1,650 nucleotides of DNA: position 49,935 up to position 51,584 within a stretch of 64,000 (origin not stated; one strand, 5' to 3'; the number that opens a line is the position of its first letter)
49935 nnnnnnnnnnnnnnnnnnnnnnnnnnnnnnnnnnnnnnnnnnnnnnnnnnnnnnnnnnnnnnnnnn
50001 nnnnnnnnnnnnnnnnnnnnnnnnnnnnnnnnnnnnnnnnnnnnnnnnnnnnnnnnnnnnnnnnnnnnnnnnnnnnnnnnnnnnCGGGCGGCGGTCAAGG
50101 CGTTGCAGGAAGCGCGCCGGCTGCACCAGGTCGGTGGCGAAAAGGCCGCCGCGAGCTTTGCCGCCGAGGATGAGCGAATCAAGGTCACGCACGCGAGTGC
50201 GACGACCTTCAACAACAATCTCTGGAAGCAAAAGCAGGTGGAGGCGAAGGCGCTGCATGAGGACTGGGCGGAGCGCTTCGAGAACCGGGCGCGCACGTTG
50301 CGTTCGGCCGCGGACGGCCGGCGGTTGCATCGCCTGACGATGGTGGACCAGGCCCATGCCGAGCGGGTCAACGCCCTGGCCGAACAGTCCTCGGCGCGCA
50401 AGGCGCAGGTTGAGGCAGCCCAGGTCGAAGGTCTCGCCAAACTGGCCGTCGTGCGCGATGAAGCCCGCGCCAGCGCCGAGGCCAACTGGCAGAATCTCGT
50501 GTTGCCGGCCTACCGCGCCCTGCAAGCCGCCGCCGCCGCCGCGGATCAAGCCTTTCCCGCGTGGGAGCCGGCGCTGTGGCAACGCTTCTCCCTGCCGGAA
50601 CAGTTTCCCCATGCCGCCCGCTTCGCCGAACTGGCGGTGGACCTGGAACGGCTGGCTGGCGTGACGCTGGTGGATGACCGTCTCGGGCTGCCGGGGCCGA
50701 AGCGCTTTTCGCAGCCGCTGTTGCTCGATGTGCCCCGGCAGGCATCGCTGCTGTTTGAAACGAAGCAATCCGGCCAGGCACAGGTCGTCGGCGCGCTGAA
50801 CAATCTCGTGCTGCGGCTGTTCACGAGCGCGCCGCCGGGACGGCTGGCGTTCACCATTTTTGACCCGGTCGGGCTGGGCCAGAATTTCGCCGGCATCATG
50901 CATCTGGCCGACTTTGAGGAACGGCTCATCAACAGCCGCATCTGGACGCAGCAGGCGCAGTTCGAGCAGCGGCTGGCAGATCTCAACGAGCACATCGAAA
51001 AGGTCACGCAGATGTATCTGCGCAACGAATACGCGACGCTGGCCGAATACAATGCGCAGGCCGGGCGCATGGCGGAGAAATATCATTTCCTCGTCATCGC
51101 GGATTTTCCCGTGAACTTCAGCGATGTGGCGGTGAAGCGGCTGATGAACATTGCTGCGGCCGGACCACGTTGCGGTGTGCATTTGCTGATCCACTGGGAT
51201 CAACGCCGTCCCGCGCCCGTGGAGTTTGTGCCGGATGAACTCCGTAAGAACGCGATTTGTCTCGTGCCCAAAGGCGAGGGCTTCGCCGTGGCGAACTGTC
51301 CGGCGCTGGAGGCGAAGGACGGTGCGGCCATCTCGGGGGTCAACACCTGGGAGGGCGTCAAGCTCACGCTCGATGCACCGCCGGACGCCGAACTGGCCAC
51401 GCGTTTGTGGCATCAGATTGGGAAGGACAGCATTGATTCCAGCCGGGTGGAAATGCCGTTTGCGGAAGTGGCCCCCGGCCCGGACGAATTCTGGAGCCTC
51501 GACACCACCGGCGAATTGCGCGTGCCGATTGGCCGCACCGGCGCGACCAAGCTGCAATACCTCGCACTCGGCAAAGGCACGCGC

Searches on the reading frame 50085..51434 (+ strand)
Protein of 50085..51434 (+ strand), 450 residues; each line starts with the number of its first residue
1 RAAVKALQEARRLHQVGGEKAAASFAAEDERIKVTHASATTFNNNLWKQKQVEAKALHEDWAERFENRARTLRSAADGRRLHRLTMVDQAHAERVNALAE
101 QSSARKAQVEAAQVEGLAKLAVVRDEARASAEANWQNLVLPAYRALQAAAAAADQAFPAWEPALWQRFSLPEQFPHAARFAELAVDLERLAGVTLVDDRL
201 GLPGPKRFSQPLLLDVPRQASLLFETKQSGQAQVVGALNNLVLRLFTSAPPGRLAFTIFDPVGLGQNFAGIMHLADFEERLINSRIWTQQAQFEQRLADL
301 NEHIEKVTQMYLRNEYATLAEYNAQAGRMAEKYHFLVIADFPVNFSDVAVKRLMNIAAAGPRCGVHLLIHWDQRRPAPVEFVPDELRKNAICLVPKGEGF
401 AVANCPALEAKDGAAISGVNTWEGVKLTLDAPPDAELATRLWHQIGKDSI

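Call 53: search_protein_families(library=pfam, proteins=[window:50085-51434:+], max_evalue=1)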
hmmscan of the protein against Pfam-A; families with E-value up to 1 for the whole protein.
window:50085-51434:+ (450 aa): 1 family
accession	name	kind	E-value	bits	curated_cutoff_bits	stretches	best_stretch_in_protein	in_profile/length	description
PF01580.24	FtsK_SpoIIIE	-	0.013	15.4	24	1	226-370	47-161/221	FtsK/SpoIIIE family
